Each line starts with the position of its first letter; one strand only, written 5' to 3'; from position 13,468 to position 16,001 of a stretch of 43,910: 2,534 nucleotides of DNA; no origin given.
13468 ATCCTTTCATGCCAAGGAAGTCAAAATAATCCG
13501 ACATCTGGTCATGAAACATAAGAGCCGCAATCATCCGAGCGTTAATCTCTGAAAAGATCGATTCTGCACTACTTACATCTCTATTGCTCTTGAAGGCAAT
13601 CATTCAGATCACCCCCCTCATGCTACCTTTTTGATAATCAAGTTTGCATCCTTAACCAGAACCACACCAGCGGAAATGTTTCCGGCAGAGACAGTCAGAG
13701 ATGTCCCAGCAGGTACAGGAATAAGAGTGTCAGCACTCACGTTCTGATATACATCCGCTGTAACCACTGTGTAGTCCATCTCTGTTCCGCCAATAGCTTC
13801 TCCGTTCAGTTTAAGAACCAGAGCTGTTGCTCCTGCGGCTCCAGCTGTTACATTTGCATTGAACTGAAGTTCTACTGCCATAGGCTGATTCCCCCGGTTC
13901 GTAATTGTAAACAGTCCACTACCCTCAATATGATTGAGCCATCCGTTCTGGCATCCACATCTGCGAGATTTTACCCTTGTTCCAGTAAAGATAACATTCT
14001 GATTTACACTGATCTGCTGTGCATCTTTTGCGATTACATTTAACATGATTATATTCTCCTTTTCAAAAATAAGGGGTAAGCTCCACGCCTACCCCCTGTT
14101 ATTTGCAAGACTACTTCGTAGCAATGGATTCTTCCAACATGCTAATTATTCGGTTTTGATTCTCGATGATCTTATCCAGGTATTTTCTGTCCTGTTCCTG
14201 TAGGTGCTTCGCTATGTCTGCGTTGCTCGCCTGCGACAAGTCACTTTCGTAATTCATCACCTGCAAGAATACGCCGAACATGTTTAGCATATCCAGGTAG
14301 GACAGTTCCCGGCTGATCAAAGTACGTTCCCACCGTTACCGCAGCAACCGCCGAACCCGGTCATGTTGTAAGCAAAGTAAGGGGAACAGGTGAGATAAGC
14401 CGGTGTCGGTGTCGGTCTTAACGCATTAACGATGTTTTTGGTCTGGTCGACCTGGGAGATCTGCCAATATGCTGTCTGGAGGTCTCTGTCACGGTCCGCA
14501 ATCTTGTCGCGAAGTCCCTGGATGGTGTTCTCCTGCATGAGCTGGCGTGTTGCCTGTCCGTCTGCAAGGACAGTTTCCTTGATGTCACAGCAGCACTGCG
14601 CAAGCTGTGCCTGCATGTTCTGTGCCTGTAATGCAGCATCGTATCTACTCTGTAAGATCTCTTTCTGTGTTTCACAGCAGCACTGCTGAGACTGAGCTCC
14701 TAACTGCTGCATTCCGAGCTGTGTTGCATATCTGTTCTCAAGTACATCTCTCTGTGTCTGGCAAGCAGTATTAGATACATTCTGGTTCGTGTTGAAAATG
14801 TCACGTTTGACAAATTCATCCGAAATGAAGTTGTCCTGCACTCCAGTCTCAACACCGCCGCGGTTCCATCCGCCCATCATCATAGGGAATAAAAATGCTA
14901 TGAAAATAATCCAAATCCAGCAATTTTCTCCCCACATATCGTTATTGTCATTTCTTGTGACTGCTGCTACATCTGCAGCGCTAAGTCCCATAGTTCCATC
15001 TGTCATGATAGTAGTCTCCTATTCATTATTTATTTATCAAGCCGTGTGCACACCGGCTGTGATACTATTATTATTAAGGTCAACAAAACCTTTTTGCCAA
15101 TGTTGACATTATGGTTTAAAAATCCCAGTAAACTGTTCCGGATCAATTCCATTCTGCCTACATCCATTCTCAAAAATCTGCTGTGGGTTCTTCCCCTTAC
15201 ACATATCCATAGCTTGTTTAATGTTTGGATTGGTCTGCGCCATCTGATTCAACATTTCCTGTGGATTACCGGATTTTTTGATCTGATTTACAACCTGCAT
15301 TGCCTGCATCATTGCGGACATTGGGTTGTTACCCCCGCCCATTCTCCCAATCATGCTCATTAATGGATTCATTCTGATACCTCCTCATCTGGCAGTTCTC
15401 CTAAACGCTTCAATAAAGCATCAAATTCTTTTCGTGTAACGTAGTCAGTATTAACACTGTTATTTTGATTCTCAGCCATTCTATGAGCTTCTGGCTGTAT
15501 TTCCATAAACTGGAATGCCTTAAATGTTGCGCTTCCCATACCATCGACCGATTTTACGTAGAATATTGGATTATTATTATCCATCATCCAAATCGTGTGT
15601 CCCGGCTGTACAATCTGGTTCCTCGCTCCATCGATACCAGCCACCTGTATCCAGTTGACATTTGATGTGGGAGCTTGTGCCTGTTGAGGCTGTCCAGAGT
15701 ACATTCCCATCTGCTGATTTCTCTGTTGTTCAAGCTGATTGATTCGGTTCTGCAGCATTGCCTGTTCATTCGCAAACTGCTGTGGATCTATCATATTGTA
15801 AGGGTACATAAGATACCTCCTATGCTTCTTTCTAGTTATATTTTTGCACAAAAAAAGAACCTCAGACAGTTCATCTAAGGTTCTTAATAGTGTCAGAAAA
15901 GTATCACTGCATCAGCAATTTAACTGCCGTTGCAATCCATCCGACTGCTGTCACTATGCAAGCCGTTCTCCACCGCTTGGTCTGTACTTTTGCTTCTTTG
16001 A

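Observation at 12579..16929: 4.3-kb, 11-gene orphan cassette splitting the head-morphogenesis operon (MuF | cassette | tRNA | scaffold)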

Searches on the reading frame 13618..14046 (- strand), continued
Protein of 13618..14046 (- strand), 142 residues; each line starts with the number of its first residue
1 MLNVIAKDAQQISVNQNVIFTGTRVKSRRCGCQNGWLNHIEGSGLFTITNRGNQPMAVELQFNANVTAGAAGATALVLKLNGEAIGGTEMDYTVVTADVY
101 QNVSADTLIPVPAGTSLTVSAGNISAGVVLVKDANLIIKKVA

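Call 38: get_annotated_region(hit=H30, flank=5000)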
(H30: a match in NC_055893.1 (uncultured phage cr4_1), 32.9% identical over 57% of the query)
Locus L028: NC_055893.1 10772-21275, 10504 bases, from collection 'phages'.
description: CrAssphage cr4_1, complete genome.
organism: uncultured phage cr4_1 (NCBI taxid 2772084)
taxonomy: Viruses; Duplodnaviria; Heunggongvirae; Uroviricota; Caudoviricetes; Crassvirales; Suoliviridae; Loutivirinae; Buorbuivirus; Buorbuivirus hominis
host: -; source: human feces; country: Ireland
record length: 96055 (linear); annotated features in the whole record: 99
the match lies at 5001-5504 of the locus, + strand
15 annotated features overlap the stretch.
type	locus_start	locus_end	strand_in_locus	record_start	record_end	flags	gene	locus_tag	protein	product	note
CDS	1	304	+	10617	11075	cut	-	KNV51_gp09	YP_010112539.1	hypothetical protein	gp_75510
CDS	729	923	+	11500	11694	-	-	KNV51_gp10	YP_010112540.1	hypothetical protein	gp_75511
CDS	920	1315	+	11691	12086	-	-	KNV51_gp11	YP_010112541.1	endolysin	gp_75512; putative peptidase [Bacteroides phage B124-14]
CDS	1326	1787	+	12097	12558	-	-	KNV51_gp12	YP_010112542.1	hypothetical protein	gp_75513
CDS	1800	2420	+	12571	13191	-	-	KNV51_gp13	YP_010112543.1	hypothetical protein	gp_75514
CDS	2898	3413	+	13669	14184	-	-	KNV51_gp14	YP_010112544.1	holin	gp_75515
CDS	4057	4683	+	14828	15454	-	-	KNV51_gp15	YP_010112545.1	RNA polymerase sigma factor/ubiquitin-like protein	gp_75516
CDS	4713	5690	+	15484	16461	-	-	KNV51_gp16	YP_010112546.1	outer capsid protein/viral fiber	gp_75517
CDS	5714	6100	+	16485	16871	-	-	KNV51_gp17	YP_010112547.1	hypothetical protein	gp_75518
CDS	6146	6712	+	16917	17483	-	-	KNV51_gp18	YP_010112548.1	hypothetical protein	gp_75519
CDS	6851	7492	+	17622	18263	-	-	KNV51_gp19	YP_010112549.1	virion structural protein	gp_75520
CDS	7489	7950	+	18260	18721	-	-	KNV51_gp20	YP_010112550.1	peptidoglycan-associated protein-like protein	gp_75521; Similar to peptidoglycan-associated proteinhistidine kinase response regulator, glycine zipper domain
CDS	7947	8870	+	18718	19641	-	-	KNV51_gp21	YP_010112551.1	tail tubular protein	gp_75522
CDS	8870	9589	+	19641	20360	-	-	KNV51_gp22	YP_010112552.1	homing endonuclease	gp_75523; Intron endonuclease, GIY-YIG intron endonuclease domain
CDS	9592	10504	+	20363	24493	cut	-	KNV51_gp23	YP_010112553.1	virion structural protein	gp_75524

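Call 39: get_annotated_region(hit=H28, flank=5000)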
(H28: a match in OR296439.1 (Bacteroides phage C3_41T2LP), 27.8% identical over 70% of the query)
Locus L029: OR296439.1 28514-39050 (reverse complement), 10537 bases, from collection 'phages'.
description: Bacteroides phage C3_41T2LP, complete genome.
organism: Bacteroides phage C3_41T2LP (NCBI taxid 3070809)
taxonomy: Viruses; Duplodnaviria; Heunggongvirae; Uroviricota; Caudoviricetes
host: Bacteroides uniformis MB20-41; source: phage plaques of the host; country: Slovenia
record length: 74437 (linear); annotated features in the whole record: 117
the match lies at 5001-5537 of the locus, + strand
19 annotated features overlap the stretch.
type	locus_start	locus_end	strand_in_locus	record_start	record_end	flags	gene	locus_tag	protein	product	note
CDS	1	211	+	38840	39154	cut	-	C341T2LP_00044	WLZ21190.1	hypothetical protein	-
CDS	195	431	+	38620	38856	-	-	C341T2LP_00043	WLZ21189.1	hypothetical protein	-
CDS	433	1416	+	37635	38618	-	-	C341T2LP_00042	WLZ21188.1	viral recombinase family protein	YqaJ viral recombinase family protein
CDS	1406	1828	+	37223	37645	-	-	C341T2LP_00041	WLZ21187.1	hypothetical protein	-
CDS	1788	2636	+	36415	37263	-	-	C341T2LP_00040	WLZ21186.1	RecT protein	-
CDS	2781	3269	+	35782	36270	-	-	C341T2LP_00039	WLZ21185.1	holliday junction resolvase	-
CDS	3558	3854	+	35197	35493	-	-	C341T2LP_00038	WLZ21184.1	chromosomal replication initiator protein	-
CDS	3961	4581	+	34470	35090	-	-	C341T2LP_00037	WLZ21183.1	DNA endonuclease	DNA endonuclease I-HmuI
CDS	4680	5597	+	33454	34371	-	-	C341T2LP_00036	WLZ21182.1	outer capsid protein/viral fiber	-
CDS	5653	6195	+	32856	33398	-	-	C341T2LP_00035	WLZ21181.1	hypothetical protein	-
CDS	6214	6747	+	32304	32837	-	-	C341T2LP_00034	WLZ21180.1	hypothetical protein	-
CDS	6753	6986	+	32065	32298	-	-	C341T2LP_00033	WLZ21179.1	hypothetical protein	-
CDS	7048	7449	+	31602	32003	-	-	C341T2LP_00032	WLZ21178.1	hypothetical protein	-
CDS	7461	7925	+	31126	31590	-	-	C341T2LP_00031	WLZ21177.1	PolyVal metallopeptidase superfamily domain protein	-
CDS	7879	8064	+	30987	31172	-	-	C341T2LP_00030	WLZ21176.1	hypothetical protein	-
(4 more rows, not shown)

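Call 64: search_protein_families(library=pfam, alignment_id=A7, max_evalue=0.01)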
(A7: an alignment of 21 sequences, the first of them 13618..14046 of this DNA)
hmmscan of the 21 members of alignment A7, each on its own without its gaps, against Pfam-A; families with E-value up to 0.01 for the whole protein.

A. member 1, window:13618-14046:- (142 aa): 1 family
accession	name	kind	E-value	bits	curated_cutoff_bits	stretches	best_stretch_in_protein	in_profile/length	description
PF18573.7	BclA_C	-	1e-05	25.8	38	1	43-142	37-128/128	BclA C-terminal domain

B. families by the number of members that match (of 21 scanned): 1 family
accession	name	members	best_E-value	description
PF18573.7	BclA_C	3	5e-07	BclA C-terminal domain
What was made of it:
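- On BclA_C (PF18573) / C1q-TNF jelly roll, for p9: Only 3 of 21 diverse family members match at E <= 0.01, best 5e-7 (call 64).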

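Call 74: predict_structure(alignment_id=A9)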
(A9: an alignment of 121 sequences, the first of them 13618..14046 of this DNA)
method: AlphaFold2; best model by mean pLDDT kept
length: 142 residues; sequences in the alignment: 121
mean_pLDDT: 84.7   pTM: 0.80
mean pLDDT of the five models: 84.7, 77.1, 75.4, 72.1, 35.5
residues with pLDDT >= 90: 63; 70-90: 63; 50-70: 13; < 50: 3
segments of 3 or more residues with pLDDT < 50: 87-89
pLDDT, mean of each block of 10 residues (from residue 1): 90 91 70 74 88 91 90 83 68 80 89 93 87 92 84
secondary structure, 60 per line:
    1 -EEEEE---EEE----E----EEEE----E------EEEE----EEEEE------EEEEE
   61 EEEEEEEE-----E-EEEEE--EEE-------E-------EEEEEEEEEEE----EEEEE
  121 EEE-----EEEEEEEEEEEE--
elements in order: E2-6 E10-12 E22-25 E37-40 E45-49 E56-68 E76-80 E83-85 E101-111 E116-123 E129-140
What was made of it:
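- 13618..14046 (-): p9, 142 aa: stand-alone C1q/TNF/BclA-C-like jelly-roll protein. AF2 pLDDT 84.7, pTM 0.80 (call 74).
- On BclA_C (PF18573) / C1q-TNF jelly roll, for p9: AF2 pLDDT 84.7, pTM 0.80, all-beta (call 74).
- Tried and rejected: A shallow alignment was used instead and worked (call 74).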

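Call 77: fold_search(model_id=the predicted structure, library=pdb)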
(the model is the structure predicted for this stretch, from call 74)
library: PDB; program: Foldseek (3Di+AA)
matches with E <= 10: 1806; with E <= 0.001: 93
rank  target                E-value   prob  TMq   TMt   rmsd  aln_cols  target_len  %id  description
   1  9h38_M                1.6e-07  1.00  0.72  0.75   3.2       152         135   20  C-terminal domain of the F-ENA tip fibrillum F-BclA from Bacillus thuringiensis (released 2025-03-12)
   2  9h38_L                3.1e-07  1.00  0.65  0.66   4.6       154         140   22  C-terminal domain of the F-ENA tip fibrillum F-BclA from Bacillus thuringiensis (released 2025-03-12)
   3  9h38_B                3.3e-07  1.00  0.71  0.73   3.3       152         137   20  C-terminal domain of the F-ENA tip fibrillum F-BclA from Bacillus thuringiensis (released 2025-03-12)
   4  3tyj                  4.4e-07  1.00  0.63  0.66   4.4       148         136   22  Bacillus collagen-like protein of anthracis P159S mutant (released 2012-03-14)
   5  9h38_S                5.5e-07  1.00  0.69  0.71   3.9       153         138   22  C-terminal domain of the F-ENA tip fibrillum F-BclA from Bacillus thuringiensis (released 2025-03-12)
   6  9h38_K                6.1e-07  1.00  0.68  0.70   4.0       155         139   22  C-terminal domain of the F-ENA tip fibrillum F-BclA from Bacillus thuringiensis (released 2025-03-12)
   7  8ke9_A                6.9e-06  1.00  0.59  0.42   4.7       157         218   13  The CBD domain of cyanophage A-1(L) short tail fiber (released 2024-04-10)
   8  9k09_A                8.2e-06  1.00  0.50  0.23   8.3       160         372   16  Cyanophage A4 portal-tail complex (released 2025-04-09)
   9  7r1m_A                1.4e-05  1.00  0.63  0.58   5.7       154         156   14  Crystal structure of ExsFA, a Bacillus cereus spore exosporium protein (released 2023-02-15)
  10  8d02                  1.6e-05  1.00  0.67  0.65   5.2       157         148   14  Crystal Structure of Bacillus anthracis BxpB (released 2023-05-24)
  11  9eul                  3.7e-05  1.00  0.60  0.26   4.6       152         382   14  Cryo-EM structure of Staphylococcus aureus bacteriophage phi812 central spike protein - knob and petal domains (released 2025-04-09)
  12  9h3d_E                3.7e-05  1.00  0.59  0.57   6.3       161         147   12  F-ENA exosporium anchoring complex between ExsF and a peptide derived from the N-terminus of F-Anchor (released 2025-03-12)
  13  1rj7_K                5.3e-05  1.00  0.64  0.62   3.8       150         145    8  Crystal structure of EDA-A1 (released 2003-12-09)
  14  9h3d_D                5.3e-05  1.00  0.54  0.52   7.4       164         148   11  F-ENA exosporium anchoring complex between ExsF and a peptide derived from the N-terminus of F-Anchor (released 2025-03-12)
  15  6a3v_E                5.3e-05  1.00  0.50  0.49   6.7       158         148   13  Complex structure of human 4-1BB and 4-1BBL (released 2018-10-10)
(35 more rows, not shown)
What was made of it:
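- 13618..14046 (-): Foldseek: F-BclA C-domain 9h38 E 1.6e-7 TM 0.72-0.75, then BclA 3tyj, ExsFA, BxpB, phage fibre knobs, TNF, C1q (call 77).
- On BclA_C (PF18573) / C1q-TNF jelly roll, for p9: Foldseek top hits are 9h38 F-BclA (E 1.6e-7, TM 0.72/0.75) and 3tyj BclA, followed by ExsFA, BxpB, TNF and C1q (call 77).
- Closest known: BclA / F-BclA C-terminal domain and ExsFA/BxpB. Same: The p9 model has the same jelly-roll fold (Foldseek E 1.6e-7 to 1.6e-5, TM 0.63-0.75; call 77).
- Checked: p9 as BclA-C/TNF-like is confirmed by a structure model (calls 74, 77).
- The p9 fold is closest to BclA, F-BclA, ExsFA and BxpB, all exosporium proteins (call 77).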

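Call 78: fold_search(model_id=the predicted structure, library=viral)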
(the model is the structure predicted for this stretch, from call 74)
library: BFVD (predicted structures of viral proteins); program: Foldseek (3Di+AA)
matches with E <= 10: 1863; with E <= 0.001: 322
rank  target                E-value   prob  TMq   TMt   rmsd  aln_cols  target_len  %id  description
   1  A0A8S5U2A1            8.1e-11  1.00  0.83  0.87   2.4       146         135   31  Uncharacterized protein [Siphoviridae sp. ctqzz19]
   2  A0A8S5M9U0            1.9e-09  1.00  0.78  0.80   2.7       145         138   20  Uncharacterized protein [Siphoviridae sp. ctv4j104]
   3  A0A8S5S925            5.6e-09  1.00  0.77  0.77   3.0       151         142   20  BclA protein [Phage sp. ctGns7]
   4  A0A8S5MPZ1            8.8e-08  1.00  0.73  0.79   3.2       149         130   17  Uncharacterized protein [Podoviridae sp. ctoqT5]
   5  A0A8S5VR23            1.8e-07  1.00  0.70  0.74   3.4       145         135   19  (no name in the UniProt tables at hand)
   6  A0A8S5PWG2            2.2e-07  1.00  0.75  0.78   2.9       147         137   16  Uncharacterized protein [Myoviridae sp. ctWiL39]
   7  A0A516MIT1            3.2e-07  1.00  0.61  0.26   4.9       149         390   18  (no name in the UniProt tables at hand)
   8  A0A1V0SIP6            3.4e-07  1.00  0.61  0.23   4.0       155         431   22  Collagen triple helix repeat motif-containing protein [Klosneuvirus KNV1]
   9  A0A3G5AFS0            3.8e-07  1.00  0.64  0.10   4.5       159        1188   15  Uncharacterized protein [Solivirus sp.]
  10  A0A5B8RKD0            4.5e-07  1.00  0.64  0.34   5.0       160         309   12  Uncharacterized protein [Iridovirus Liz-CrIV]
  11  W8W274                1.2e-06  1.00  0.66  0.38   4.9       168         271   15  Uncharacterized protein [Invertebrate iridescent virus 30]
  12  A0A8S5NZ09            1.3e-06  1.00  0.69  0.69   3.5       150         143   21  Uncharacterized protein [Siphoviridae sp. ctiMP24]
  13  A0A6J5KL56            1.7e-06  1.00  0.63  0.21   4.1       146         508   15  C1q domain containing protein [uncultured Caudovirales phage]
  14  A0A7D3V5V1            1.7e-06  1.00  0.55  0.23   5.4       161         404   13  Collagen-like protein with C1q domain [Fadolivirus FV1/VV64]
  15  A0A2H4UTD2            2.0e-06  1.00  0.64  0.44   4.2       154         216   16  Flagellar hook-length control protein-like protein [Bodo saltans virus]
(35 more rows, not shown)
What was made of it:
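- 13618..14046 (-): BFVD top hits are stand-alone 130-145 aa proteins, mostly from uncultured phages of several tail types (call 78).
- Closest known: C1q/TNF-like knob domains of phage fibres and spikes. Same: Same fold class (calls 77, 78), and a viral origin.
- p9 fold: calls 74, 77, 78. The p9 fold matches the BclA/F-BclA tips and phage fibre or spike knobs (cyanophage A-1(L) short fibre, phi812 central spike) (calls 77, 78).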

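Call 80: search_protein_families(library=pfam, proteins=[L027:5713-6090:+, L027:3282-3608:+], max_evalue=0.1)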
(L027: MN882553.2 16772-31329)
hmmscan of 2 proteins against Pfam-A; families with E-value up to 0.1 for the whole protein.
L027:5713-6090:+ (125 aa): 0 families

L027:3282-3608:+ (108 aa): 2 families
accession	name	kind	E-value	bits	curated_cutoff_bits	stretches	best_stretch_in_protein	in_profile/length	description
PF11240.13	DUF3042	-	0.017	15.4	25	1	15-45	13-43/54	Protein of unknown function (DUF3042)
PF03148.19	Tektin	-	0.018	14.3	34.3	1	35-83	44-92/383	Tektin family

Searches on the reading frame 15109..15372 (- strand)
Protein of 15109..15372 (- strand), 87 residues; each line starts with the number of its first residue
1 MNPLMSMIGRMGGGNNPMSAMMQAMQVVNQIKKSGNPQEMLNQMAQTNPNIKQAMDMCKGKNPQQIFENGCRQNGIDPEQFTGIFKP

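Call 5: search_protein_families(library=pfam, proteins=[window:15109-15372:-], max_evalue=1)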
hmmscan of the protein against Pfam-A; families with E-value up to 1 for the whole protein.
window:15109-15372:- (87 aa): 1 family
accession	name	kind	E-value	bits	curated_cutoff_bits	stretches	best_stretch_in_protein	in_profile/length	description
PF03583.20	LIP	-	0.073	12.8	23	1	5-70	99-162/286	Secretory lipase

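Call 6: search_protein_families(library=phrogs, proteins=[window:15109-15372:-], max_evalue=0.1)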
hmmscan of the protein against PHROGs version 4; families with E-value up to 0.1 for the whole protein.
window:15109-15372:- (87 aa): 2 families
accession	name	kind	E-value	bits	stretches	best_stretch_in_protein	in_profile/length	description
phrog_5755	-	tail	0.011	15.7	1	21-80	350-407/541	tail length tape measure protein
phrog_5670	-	moron, auxiliary metabolic gene and host takeover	0.061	13.8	1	23-64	95-139/210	arabinose 5-phosphate isomerase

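Call 13: search_protein_families(library=ncbifam, proteins=[window:15109-15372:-], max_evalue=0.1)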
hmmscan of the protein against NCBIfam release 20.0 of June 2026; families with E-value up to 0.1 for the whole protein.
window:15109-15372:- (87 aa): 2 families
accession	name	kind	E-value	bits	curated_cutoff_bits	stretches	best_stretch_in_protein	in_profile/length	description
NF053542.1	FlxB_rubin_SDR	equivalog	0.085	12.6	340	1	18-76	32-90/239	flexirubin biosynthesis SDR family reductase FlxB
NF041418.1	MbpA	equivalog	0.087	12.7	90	0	38-69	50-81/93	mobilization protein MbpA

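Call 14: search_protein_families(library=padloc, proteins=[window:15109-15372:-], max_evalue=0.1)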
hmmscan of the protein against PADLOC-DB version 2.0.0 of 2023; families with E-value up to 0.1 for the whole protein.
window:15109-15372:- (87 aa): 0 families

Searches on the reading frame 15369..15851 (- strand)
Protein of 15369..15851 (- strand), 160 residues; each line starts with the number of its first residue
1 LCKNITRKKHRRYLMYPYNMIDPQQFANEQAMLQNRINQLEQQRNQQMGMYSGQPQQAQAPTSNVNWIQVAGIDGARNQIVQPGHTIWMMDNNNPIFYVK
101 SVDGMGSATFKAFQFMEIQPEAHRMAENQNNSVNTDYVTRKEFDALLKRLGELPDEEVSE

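Call 5: search_protein_families(library=pfam, proteins=[window:15369-15851:-], max_evalue=1)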
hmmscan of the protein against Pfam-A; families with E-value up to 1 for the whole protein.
window:15369-15851:- (160 aa): 2 families
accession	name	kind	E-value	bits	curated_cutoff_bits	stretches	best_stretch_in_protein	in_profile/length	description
PF19925.4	DUF6388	-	0.01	16.8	25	1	18-75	7-64/107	Family of unknown function (DUF6388)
PF01519.22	DUF16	-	0.097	13.6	40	0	132-145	12-27/104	Protein of unknown function DUF16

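Call 6: search_protein_families(library=phrogs, proteins=[window:15369-15851:-], max_evalue=0.1)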
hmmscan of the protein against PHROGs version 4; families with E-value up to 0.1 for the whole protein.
window:15369-15851:- (160 aa): 2 families
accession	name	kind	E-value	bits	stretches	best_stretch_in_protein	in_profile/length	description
phrog_21718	-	unknown function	2e-19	71.1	1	15-154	5-141/159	-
phrog_7090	-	unknown function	0.1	14.1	0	122-150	35-63/127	-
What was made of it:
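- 15369..15809 (-): p5, 146 aa from ATG 15809: Gln/Asn-rich N-terminus, a conserved central block of about 55 aa, and a C-terminal YVTRxE motif. phrog_21718 E 2e-19 (call 6).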

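Call 13: search_protein_families(library=ncbifam, proteins=[window:15369-15851:-], max_evalue=0.1)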
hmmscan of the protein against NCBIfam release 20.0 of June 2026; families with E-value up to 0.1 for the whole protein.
window:15369-15851:- (160 aa): 1 family
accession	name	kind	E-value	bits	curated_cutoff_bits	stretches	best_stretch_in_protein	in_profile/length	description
NF052682.1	morpho_FcmC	equivalog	0.017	15.4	90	0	118-155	120-157/159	filament morphology membrane protein FcmC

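Call 14: search_protein_families(library=padloc, proteins=[window:15369-15851:-], max_evalue=0.1)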
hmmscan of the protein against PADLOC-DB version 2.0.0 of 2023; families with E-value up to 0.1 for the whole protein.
window:15369-15851:- (160 aa): 0 families

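Call 26: search_solved_structures(query=A2, max_evalue=1)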
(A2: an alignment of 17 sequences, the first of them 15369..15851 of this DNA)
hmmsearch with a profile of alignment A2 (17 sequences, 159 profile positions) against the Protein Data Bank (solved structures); distinct sequences matched with E-value up to 1: 0.

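Call 57: find_homologous_proteins(query=A2, max_evalue=0.001)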
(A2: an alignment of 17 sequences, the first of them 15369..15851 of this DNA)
Query A2 (17 sequences) (160 aa, profile of the alignment): 823 proteins with E <= 0.001 among 1469 candidates; the best 120 are listed.
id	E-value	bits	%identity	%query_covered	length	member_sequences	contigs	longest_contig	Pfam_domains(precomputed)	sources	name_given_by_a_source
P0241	1.8e-44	169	95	91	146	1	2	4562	-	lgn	-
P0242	5.7e-44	168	94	91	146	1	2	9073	-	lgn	-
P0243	5.8e-44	167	92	91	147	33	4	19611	-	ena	-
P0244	6.6e-44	167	96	91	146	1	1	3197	-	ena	-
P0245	6.7e-44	167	94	91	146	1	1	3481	-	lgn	-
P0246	8.6e-44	167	95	91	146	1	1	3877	-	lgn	-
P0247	9.6e-44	167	94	91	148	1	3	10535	-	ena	-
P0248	9.6e-44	167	93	91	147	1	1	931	-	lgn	-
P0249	9.7e-44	167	92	91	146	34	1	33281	-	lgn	-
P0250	1.0e-43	167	93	91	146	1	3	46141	-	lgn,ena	-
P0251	1.0e-43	167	93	91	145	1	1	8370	-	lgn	-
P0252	1.3e-43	166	95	91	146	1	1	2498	-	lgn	-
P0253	1.3e-43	166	93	91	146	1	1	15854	-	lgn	-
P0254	1.4e-43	166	93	91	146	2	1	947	-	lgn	-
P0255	1.5e-43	166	93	91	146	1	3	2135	-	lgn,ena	-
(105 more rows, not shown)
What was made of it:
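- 15369..15809 (-): 823 relatives; listed ones are 144-149 aa, mostly 146-148 (call 57).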
